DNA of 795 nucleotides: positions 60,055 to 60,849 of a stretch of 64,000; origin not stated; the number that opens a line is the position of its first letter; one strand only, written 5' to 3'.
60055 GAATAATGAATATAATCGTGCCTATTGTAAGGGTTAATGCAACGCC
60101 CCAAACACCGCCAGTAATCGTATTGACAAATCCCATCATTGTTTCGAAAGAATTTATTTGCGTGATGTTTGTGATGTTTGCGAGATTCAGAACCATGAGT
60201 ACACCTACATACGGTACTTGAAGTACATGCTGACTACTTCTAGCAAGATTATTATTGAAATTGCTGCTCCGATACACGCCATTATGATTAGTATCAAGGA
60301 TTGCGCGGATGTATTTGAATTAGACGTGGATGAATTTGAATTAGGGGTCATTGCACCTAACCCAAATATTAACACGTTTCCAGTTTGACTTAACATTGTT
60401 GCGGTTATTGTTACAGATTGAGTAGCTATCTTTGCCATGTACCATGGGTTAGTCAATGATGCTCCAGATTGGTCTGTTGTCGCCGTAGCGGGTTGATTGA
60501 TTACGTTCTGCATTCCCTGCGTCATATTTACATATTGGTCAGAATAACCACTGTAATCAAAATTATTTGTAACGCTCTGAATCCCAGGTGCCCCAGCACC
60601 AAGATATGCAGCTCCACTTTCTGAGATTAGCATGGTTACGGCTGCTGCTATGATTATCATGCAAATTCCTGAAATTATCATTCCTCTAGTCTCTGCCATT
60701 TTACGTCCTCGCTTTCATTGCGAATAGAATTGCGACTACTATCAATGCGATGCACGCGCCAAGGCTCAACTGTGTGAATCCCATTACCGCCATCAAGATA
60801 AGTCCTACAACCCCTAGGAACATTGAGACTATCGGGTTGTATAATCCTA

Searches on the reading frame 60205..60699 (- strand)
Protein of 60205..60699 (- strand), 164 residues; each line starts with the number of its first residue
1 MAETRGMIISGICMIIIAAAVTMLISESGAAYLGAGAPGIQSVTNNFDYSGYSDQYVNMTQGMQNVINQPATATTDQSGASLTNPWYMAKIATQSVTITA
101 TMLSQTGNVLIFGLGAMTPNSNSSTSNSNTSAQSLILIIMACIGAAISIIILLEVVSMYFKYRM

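Call 13: search_protein_families(library=pfam, proteins=[window:60205-60699:-], max_evalue=0.01)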
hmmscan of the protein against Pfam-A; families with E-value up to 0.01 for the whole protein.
window:60205-60699:- (164 aa): 0 families

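Call 17: find_encoding_contigs(protein=window:60205-60699:-, flank=10000, max_places=6)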
Protein window:60205-60699:- (164 aa): 3 contigs read that carry it; 3 places shown.
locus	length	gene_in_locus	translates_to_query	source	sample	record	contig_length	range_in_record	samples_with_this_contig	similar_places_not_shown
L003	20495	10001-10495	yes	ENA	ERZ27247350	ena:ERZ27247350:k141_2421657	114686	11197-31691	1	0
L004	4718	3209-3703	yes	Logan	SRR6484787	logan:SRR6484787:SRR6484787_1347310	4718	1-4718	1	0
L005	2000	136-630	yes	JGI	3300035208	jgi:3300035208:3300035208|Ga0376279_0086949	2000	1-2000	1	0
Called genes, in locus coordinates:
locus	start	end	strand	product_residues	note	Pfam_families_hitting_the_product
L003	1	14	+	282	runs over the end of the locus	-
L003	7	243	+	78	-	-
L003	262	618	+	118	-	-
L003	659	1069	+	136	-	-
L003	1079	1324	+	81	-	-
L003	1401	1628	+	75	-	-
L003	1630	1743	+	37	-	-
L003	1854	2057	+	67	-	-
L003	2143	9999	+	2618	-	PF13360:PQQ_2 (faint), PF02510:SPAN (faint)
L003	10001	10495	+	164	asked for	-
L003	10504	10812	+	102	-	-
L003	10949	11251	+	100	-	-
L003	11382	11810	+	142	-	-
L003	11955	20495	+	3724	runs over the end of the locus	-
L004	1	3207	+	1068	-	?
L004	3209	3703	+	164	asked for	-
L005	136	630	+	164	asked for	-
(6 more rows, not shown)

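Call 82: search_protein_families(library=phrogs, proteins=[L003:262-618:+, L003:659-1069:+], max_evalue=0.01)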
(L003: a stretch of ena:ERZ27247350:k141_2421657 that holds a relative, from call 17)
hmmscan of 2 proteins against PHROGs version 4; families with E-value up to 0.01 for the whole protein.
L003:262-618:+ (118 aa): 0 families

L003:659-1069:+ (136 aa): 1 family
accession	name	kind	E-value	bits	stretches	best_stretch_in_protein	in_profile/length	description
phrog_8762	-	unknown function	0.0016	19.6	1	90-135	23-67/114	-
